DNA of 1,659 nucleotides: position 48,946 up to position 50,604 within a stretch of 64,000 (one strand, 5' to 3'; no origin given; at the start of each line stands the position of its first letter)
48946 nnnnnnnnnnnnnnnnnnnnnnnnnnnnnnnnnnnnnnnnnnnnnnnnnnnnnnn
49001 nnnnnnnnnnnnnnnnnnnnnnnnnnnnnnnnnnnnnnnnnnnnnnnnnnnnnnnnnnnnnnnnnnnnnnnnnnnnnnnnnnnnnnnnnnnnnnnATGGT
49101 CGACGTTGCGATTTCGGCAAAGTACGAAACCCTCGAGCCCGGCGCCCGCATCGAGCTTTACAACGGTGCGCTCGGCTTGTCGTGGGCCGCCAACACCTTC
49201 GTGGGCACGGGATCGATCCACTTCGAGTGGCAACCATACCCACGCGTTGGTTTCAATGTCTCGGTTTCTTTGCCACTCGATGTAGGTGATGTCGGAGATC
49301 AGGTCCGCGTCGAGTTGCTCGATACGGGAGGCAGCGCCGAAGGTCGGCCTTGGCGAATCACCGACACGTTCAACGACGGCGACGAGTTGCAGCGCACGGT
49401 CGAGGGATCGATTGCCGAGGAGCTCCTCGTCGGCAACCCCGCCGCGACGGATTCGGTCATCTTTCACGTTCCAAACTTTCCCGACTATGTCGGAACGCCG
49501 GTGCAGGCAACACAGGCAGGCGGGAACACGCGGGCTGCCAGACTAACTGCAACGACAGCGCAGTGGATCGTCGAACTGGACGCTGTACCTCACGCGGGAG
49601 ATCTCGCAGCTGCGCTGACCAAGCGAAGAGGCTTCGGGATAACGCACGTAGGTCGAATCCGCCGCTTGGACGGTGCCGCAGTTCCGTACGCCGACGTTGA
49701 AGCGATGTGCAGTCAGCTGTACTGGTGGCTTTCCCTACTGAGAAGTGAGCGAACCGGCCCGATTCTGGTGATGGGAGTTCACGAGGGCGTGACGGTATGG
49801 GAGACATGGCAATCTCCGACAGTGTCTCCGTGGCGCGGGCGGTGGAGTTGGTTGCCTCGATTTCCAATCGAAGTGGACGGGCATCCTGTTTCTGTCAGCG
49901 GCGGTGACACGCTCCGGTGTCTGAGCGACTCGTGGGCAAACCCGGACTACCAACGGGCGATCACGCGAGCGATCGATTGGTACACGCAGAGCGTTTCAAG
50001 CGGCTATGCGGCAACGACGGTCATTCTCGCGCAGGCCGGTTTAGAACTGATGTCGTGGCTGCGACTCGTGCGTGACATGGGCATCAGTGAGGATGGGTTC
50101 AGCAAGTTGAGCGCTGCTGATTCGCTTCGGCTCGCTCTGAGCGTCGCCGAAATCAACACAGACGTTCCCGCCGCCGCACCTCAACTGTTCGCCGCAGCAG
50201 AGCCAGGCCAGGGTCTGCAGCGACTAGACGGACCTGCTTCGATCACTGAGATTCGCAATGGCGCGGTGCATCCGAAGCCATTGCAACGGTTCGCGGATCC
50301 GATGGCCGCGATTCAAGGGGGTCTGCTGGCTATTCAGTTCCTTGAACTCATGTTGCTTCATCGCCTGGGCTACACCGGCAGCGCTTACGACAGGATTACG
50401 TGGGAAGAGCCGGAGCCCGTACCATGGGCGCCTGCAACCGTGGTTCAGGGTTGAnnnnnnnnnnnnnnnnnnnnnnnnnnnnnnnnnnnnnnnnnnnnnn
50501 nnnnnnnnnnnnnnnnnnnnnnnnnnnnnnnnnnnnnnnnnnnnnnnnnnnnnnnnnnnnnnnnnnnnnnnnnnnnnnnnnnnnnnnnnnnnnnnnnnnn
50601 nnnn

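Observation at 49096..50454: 452 aa orphan protein downstream of int with a C-terminal HEPN-like Rx4H motif: candidate ApeA-like abortive-infection RNase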

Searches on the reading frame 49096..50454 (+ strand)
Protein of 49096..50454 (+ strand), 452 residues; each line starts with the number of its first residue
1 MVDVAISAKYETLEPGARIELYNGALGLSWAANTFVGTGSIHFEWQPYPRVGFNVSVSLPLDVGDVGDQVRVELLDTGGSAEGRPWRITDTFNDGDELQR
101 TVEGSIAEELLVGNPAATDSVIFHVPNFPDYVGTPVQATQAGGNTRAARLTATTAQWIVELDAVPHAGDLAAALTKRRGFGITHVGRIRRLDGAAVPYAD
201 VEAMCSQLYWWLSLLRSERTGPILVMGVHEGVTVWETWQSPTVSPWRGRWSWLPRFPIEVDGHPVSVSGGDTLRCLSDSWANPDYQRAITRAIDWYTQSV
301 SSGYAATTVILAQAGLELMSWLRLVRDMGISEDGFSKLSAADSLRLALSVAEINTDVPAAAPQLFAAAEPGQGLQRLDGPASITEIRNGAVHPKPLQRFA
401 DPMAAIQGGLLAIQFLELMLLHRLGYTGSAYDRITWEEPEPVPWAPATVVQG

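Call 3: search_protein_families(library=pfam, proteins=[window:49096-50454:+], max_evalue=0.1)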
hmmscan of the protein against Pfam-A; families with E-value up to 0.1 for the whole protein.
window:49096-50454:+ (452 aa): 0 families

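Call 4: search_protein_families(library=padloc, proteins=[window:49096-50454:+], max_evalue=1)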
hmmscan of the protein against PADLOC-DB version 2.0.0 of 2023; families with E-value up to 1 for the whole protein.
window:49096-50454:+ (452 aa): 0 families

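Call 6: search_protein_families(library=ncbifam, proteins=[window:49096-50454:+], max_evalue=1)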
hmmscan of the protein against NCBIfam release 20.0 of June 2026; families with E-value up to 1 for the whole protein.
window:49096-50454:+ (452 aa): 2 families
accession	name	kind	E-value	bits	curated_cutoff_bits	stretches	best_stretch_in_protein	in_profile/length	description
NF005098.0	PRK06526.1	subfamily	0.16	11.3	296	1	132-183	127-174/266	transposase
NF007486.0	PRK10079.1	equivalog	0.24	11.1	363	1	165-216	112-161/241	phosphonate metabolism transcriptional regulator PhnF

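Call 7: search_protein_families(library=phrogs, proteins=[window:49096-50454:+], max_evalue=1)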
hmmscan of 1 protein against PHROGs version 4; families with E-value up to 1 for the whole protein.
window:49096-50454:+ (452 aa): 0 families

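Call 8: search_solved_structures(query=window:49096-50454:+, max_evalue=10)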
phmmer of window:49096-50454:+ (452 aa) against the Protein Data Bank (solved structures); distinct sequences matched with E-value up to 10: 0.

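Call 9: find_homologous_proteins(query=window:49096-50451:+, max_evalue=0.001)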
Query window:49096-50451:+ (452 aa): 41 proteins with E <= 0.001 among 8000 candidates.
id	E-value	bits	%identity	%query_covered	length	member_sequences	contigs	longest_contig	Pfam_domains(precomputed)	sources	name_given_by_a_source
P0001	0.0e+0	1028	100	100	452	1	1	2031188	PF26308.1,PF27216.1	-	-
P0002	9.4e-159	547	56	98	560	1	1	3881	PF26308.1,PF27216.1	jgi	jgi:hypothetical protein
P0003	1.7e-142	494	52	98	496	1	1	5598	PF26308.1,PF27216.1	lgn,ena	-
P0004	2.3e-137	477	50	98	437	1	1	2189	PF26308.1,PF27216.1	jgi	jgi:hypothetical protein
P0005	1.4e-128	448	48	98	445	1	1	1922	PF26308.1,PF27216.1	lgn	-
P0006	8.5e-124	432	48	98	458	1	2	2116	PF26308.1,PF27216.1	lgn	-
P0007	1.3e-123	431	48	98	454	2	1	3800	PF26308.1,PF27216.1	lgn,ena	-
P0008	1.2e-121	425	48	98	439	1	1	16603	PF26308.1,PF27216.1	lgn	-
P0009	7.5e-117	409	47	96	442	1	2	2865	PF26308.1,PF27216.1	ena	-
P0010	1.4e-114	402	46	98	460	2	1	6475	PF26308.1,PF27216.1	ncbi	ncbi:MAG: hypothetical protein ACLQPH_07520 [Acidimicrobiales bacterium]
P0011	1.8e-114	401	46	98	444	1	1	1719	PF26308.1,PF27216.1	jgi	jgi:hypothetical protein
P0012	1.5e-113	398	45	98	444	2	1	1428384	PF26308.1,PF27216.1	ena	-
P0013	1.2e-109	385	43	96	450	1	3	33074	PF26308.1,PF27216.1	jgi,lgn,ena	-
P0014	9.4e-108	379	44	95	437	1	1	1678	PF26308.1,PF27216.1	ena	-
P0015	1.8e-107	378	44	97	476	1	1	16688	PF26308.1,PF27216.1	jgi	jgi:hypothetical protein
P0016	1.7e-106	375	44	90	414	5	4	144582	PF26308.1,PF27216.1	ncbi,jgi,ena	-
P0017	1.9e-106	375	42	98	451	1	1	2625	PF26308.1,PF27216.1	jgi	jgi:hypothetical protein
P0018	1.6e-104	368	42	98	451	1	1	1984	PF26308.1,PF27216.1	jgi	jgi:hypothetical protein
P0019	1.7e-104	368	41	97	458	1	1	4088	PF26308.1,PF27216.1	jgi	jgi:hypothetical protein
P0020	6.0e-104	367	44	90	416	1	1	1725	PF26308.1,PF27216.1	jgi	jgi:hypothetical protein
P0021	3.1e-103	364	44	98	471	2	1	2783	PF26308.1,PF27216.1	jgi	-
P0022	2.9e-102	361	49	78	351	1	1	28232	PF26308.1,PF27216.1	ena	-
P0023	1.1e-101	359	50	78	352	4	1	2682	PF26308.1,PF27216.1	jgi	jgi:hypothetical protein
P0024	3.2e-101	358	43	97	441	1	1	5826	PF26308.1,PF27216.1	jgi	jgi:hypothetical protein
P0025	3.4e-99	351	50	75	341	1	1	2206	PF26308.1,PF27216.1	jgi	jgi:hypothetical protein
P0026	9.1e-98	346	44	98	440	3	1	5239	PF26308.1,PF27216.1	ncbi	-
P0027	2.4e-96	341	46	84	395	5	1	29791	PF26308.1,PF27216.1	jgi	-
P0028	1.3e-94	336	42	98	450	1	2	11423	PF26308.1,PF27216.1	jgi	jgi:hypothetical protein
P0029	5.5e-93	330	57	60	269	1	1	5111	PF26308.1,PF27216.1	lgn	-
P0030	3.0e-91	325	39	99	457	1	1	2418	PF26308.1,PF27216.1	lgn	-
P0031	2.0e-90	322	40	98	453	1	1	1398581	PF26308.1,PF27216.1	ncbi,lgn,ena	-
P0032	1.5e-87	313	42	96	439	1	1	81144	PF26308.1,PF27216.1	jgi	jgi:hypothetical protein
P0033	1.2e-76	277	38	84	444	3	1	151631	PF26308.1,PF27216.1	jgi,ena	-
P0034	3.6e-74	268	52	56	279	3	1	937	PF26308.1,PF27216.1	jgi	jgi:hypothetical protein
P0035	4.9e-70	255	48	64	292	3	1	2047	PF26308.1,PF27216.1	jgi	jgi:hypothetical protein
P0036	4.5e-26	110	34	72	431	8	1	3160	PF26308.1,PF27216.1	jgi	jgi:hypothetical protein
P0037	5.4e-23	100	28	97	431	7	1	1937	PF26308.1,PF27216.1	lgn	-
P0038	2.2e-22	98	31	75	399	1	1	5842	PF26308.1,PF27216.1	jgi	jgi:hypothetical protein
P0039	8.3e-22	96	32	74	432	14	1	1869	PF26308.1,PF27216.1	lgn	-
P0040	3.5e-16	77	31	75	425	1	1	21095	PF26308.1,PF27216.1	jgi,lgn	jgi:hypothetical protein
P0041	1.1e-10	59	26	75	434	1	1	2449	PF26308.1,PF27216.1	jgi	jgi:hypothetical protein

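Call 15: search_solved_structures(query=A1, max_evalue=10, show_alignments=3)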
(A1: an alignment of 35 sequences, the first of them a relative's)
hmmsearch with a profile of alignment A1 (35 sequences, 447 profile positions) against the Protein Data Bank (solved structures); distinct sequences matched with E-value up to 10: 10.
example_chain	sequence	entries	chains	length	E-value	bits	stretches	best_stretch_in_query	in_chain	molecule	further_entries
4wv5_A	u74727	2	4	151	0.29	12.9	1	3-94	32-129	Heat shock 70 kDa protein 1A/1B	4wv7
6jpv_A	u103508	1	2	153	0.33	12.8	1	3-93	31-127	Heat shock 70 kDa protein 1A,Aminoacyl tRNA synthase complex-interacting multifunctional p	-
6k39_A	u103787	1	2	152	0.33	12.7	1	3-93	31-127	Heat shock 70 kDa protein 1A,Aminoacyl tRNA synthase complex-interacting multifunctional p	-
5xi9_A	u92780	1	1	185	0.42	12.4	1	3-95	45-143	Heat shock 70 kDa protein 1A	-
3dob_A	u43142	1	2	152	0.42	12.4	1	8-86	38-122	Heat shock 70 kDa protein F44E5.5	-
5xir_A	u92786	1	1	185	0.45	12.3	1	3-95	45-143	Heat shock 70 kDa protein 1A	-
4po2_A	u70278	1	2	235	0.58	11.9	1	3-95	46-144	Heat shock 70 kDa protein 1A/1B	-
1ckr_A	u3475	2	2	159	0.7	11.7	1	8-93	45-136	HEAT SHOCK SUBSTRATE BINDING DOMAIN OF HSC-70 | PROTEIN (HEAT SHOCK COGNATE 70 KD PROTEIN 1)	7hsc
5gjj_A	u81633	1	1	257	0.72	11.6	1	3-94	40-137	Heat shock 70 kDa protein 1A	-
7dvq_K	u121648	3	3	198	1.4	10.7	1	238-310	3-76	Armadillo repeat-containing protein 7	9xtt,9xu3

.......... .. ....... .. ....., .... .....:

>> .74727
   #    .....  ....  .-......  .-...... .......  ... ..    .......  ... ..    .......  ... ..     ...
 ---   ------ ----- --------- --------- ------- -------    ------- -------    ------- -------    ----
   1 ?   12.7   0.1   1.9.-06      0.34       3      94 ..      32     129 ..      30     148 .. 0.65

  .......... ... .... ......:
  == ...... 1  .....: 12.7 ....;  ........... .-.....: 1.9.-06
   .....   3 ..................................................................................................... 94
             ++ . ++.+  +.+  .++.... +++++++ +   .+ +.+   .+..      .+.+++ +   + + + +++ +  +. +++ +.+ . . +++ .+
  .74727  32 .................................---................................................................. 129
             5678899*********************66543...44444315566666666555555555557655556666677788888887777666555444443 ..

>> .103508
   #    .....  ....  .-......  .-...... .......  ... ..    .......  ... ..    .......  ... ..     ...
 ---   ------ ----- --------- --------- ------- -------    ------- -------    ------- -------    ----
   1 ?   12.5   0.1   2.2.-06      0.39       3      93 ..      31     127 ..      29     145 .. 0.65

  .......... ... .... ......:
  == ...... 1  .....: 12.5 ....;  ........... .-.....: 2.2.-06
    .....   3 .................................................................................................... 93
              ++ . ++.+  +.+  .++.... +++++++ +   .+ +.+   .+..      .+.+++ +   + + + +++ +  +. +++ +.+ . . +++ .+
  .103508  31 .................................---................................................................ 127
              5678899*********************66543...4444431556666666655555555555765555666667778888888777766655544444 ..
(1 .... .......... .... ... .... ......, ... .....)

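Call 16: find_encoding_contigs(protein=P0012, flank=8000, max_places=2)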
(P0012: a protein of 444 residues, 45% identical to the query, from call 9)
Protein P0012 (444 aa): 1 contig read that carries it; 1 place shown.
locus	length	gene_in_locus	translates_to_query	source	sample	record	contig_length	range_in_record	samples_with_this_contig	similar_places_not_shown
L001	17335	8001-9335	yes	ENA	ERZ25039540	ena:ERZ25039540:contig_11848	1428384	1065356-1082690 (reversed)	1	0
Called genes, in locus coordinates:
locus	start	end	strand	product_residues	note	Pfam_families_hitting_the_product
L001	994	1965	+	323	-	PF06114:Peptidase_M78 (weak)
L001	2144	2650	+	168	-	PF00239:Resolvase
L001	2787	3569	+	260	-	-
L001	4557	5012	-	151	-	-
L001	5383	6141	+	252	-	-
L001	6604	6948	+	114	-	-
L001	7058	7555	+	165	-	PF09851:SHOCT (weak)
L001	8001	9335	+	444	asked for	PF26308:YopA_M, PF27216:YopA_C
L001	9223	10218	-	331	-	-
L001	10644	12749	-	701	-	PF13481:AAA_25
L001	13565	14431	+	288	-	-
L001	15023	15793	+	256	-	-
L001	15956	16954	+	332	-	PF01548:DEDD_Tnp_IS110, PF02371:Transposase_20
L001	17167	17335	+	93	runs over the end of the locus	PF01527:HTH_Tnp_1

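Call 17: find_encoding_contigs(protein=P0031, flank=8000, max_places=2)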
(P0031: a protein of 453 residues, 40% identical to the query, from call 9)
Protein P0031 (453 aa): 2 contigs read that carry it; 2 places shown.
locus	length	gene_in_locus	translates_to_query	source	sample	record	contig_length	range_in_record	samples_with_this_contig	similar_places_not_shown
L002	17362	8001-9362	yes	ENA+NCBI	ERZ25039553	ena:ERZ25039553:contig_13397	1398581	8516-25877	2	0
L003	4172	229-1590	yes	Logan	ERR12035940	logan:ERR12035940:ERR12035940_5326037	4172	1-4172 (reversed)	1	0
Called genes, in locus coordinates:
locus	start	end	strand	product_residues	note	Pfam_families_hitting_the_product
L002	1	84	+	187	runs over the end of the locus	PF00239:Resolvase, PF12840:HTH_20 (faint), PF01022:HTH_5 (faint), PF13551:HTH_29 (faint), PF02796:HTH_7, PF08279:HTH_11 (weak), PF21476:PF0610-like_N (faint)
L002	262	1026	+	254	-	-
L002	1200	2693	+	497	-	PF12161:HsdM_N, PF02384:N6_Mtase, PF01170:UPF0020 (weak), PF05175:MTS (weak)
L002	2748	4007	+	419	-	PF01420:Methylase_S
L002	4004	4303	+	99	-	PF04313:HSDR_N (weak)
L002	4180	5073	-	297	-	-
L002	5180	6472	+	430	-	PF18766:SWI2_SNF2, PF22679:T1R_D3-like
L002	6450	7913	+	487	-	PF11867:T1RH-like_C, PF04326:SLFN_AlbA_2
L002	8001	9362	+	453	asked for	PF26308:YopA_M, PF27216:YopA_C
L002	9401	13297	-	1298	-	PF20199:RepSA, PF00589:Phage_integrase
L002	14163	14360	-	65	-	-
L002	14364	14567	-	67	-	PF01548:DEDD_Tnp_IS110 (weak)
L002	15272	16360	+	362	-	-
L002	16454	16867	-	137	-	PF00903:Glyoxalase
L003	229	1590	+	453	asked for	PF26308:YopA_M, PF27216:YopA_C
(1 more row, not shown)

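Call 18: find_encoding_contigs(protein=P0016, flank=8000, max_places=3)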
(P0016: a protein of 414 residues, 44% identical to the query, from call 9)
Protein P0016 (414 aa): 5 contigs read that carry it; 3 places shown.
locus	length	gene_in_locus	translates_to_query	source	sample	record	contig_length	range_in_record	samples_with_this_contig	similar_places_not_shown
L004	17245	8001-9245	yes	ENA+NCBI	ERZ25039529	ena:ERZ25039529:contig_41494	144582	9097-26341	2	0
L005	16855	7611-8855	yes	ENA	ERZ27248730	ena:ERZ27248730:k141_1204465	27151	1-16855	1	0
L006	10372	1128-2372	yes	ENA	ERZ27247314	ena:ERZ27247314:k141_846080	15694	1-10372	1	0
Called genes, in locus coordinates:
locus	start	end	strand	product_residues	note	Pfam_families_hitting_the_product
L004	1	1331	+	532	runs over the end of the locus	PF07690:MFS_1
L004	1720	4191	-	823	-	PF03704:BTAD, PF00931:NB-ARC (faint)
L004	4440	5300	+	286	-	-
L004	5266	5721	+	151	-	PF00027:cNMP_binding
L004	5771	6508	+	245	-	PF00702:Hydrolase, PF13419:HAD_2, PF13242:Hydrolase_like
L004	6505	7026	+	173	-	-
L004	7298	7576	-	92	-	-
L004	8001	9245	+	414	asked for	PF26308:YopA_M, PF27216:YopA_C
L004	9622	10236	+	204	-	PF01243:PNPOx_N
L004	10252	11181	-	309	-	PF00106:adh_short, PF08659:KR, PF13561:adh_short_C2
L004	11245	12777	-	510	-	PF00501:AMP-binding, PF13193:AMP-binding_C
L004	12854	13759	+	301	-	PF03446:NAD_binding_2, PF03807:F420_oxidored, PF14833:NAD_binding_11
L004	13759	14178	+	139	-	PF12172:zf-ChsH2, PF01796:OB_ChsH2_C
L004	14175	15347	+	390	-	PF00108:Thiolase_N, PF02803:Thiolase_C (weak), PF22691:Thiolase_C_1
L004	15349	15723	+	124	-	PF02627:CMD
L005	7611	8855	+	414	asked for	PF26308:YopA_M, PF27216:YopA_C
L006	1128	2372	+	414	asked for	PF26308:YopA_M, PF27216:YopA_C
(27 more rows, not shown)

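Call 22: predict_structure(alignment_id=A1)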
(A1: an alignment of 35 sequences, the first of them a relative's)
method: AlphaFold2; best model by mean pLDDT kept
length: 452 residues; sequences in the alignment: 35
mean_pLDDT: 93.8   pTM: 0.92
mean pLDDT of the five models: 93.8, 93.8, 93.5, 93.0, 92.6
residues with pLDDT >= 90: 389; 70-90: 57; 50-70: 2; < 50: 4
segments of 3 or more residues with pLDDT < 50: 449-452
pLDDT, mean of each block of 10 residues (from residue 1): 91 96 98 96 95 97 91 96 97 87 97 97 97 90 86 96 93 94 98 98 97 98 98 97 94 85 81 95 94 98 92 98 95 96 98 97 96 93 96 89 95 98 95 91 77 35
secondary structure, 60 per line:
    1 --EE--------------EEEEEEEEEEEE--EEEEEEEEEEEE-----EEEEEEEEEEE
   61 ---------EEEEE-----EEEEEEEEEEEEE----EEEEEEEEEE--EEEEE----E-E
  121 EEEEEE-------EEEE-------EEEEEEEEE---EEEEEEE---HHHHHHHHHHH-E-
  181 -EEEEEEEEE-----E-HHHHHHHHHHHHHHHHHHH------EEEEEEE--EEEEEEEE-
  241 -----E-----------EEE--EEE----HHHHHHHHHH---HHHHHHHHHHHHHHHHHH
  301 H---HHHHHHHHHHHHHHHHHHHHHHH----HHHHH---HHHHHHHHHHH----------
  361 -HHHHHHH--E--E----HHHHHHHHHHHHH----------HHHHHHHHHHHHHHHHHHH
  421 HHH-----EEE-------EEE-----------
elements in order: E19-30 E33-44 E50-60 E70-74 E80-92 E97-106 E109-113 E120-126 E134-137 E145-153 E157-163 H167-177 E182-190 H198-216 E223-229 E232-239 E258-260 E263-265 H270-279 H283-301 H305-327 H332-336 H340-350 H362-368 H379-391 H402-423 E429-431 E439-441

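Call 26: fold_search(model_id=the predicted structure, library=pdb)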
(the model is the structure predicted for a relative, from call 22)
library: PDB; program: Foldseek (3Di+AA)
matches with E <= 10: 582; with E <= 0.001: 0
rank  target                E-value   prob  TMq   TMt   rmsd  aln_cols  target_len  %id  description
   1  9j1k_K                5.0e-03  0.66  0.13  0.20  19.8       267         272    9  Tip region of monocin (released 2025-01-08)
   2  5kec_A                1.3e-02  0.69  0.13  0.23  16.3       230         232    6  Structure of K. pneumonia MrkH in its apo state. (released 2016-08-17)
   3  9occ_B                1.4e-02  0.87  0.11  0.29  19.4       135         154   11  Sf11 bacteriophage tail (released 2025-11-12)
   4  9m8o_G                1.7e-02  0.57  0.13  0.21  19.8       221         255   10  Cryo-EM structure of bacteriophage NF5 baseplate (released 2025-12-17)
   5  2x8k_C                1.9e-02  0.82  0.13  0.21  18.3       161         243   11  Crystal Structure of SPP1 Dit (gp 19.1) Protein, a Paradigm of Hub Adsorption Apparatus in Gram-positive Infecting Pha (released 2010-09-15)
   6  4v96_AV               1.9e-02  0.41  0.12  0.20  17.1       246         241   10  The structure of a 1.8 MDa viral genome injection device suggests alternative infection mechanisms (released 2014-07-09)
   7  8v3w_T                2.1e-02  0.99  0.12  0.35  10.6       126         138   10  CryoEM Structure of Diffocin - precontracted - Baseplate - focused refinement on triplex region (released 2024-08-28)
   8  9occ_A                2.4e-02  0.89  0.12  0.30  19.8       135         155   10  Sf11 bacteriophage tail (released 2025-11-12)
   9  9m8o_I                2.4e-02  0.47  0.12  0.20  20.6       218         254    9  Cryo-EM structure of bacteriophage NF5 baseplate (released 2025-12-17)
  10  9hmf_K                2.4e-02  0.08  0.08  0.06  23.9       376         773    7  Periplasmic scaffold of the Campylobacter jejuni flagellar motor (alpha carbon trace) (released 2024-12-25)
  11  8v3w_G                2.5e-02  0.99  0.13  0.36  10.2       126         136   10  CryoEM Structure of Diffocin - precontracted - Baseplate - focused refinement on triplex region (released 2024-08-28)
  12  8k35_L                2.5e-02  0.66  0.11  0.27  19.9       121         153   17  Structure of the bacteriophage lambda tail tip complex (released 2023-11-15)
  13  7yw0_B                2.9e-02  1.00  0.15  0.47   5.8       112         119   14  Bacteroides fragilis Hcp5 (released 2023-08-30)
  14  5ked_B                2.9e-02  0.60  0.13  0.24  16.1       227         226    7  Structure of the 2.65 Angstrom P2(1) crystal of K. pneumonia MrkH (released 2016-08-17)
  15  7t4f_A                3.1e-02  0.35  0.12  0.21  20.9       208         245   13  Structure of bacteriophage lambda tube protein V in C3 (released 2023-06-14)
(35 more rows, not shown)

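Call 28: search_protein_representatives(alignment_id=A1)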
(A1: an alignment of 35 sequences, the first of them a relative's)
Query: 35 sequences, 447 profile positions. Proteins with E-value up to 0.001 (for the whole library): 3693; up to 1e-10: 3045; up to 1e-30: 1921. The best 150 are listed.
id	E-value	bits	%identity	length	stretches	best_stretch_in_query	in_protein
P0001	6.7e-182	621.5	-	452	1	1-445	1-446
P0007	3.6e-180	615.8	-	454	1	1-445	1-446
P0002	3.0e-176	602.9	-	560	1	4-444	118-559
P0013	2.4e-170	583.4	-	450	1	1-445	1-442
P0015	1.7e-169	580.7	-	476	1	3-445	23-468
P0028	3.2e-163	559.9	-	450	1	1-445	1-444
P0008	1.6e-155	534.6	-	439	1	16-444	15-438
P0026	4.0e-148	510.2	-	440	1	4-444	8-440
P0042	1.6e-147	508.2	-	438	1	4-444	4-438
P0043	8.5e-147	505.8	-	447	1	3-444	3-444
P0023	1.2e-143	495.5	-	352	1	95-444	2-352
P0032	8.8e-143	492.6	-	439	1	1-445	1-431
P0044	2.1e-142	491.4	-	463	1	3-445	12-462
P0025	2.3e-136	471.4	-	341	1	105-444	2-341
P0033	6.9e-134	463.3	-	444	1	27-445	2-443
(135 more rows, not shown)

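Call 29: search_dna_similar(query=window:49096-50451:+, collection=phages, mode=protein, max_evalue=10, max_rows=20)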
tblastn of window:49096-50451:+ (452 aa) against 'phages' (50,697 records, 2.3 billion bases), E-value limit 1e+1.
Records with a match: 2; places in all: 2; records where one place covers at least 80% of the query: 2.
Best place of each record, by identity: <60% 2.
By first word of the organism name: Bacillus 2.
By host as written in the record: - 1; Bacillus subtilis 1.
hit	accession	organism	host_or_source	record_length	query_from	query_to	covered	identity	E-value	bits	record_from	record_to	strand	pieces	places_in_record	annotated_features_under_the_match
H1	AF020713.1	Bacillus phage SPBc2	-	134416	3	434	96%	22.5%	4e-20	100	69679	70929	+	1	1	yopA: hypothetical protein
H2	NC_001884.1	Bacillus phage SPBc2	Bacillus subtilis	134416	3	434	96%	22.5%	4e-20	100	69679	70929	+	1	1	yopA: hypothetical protein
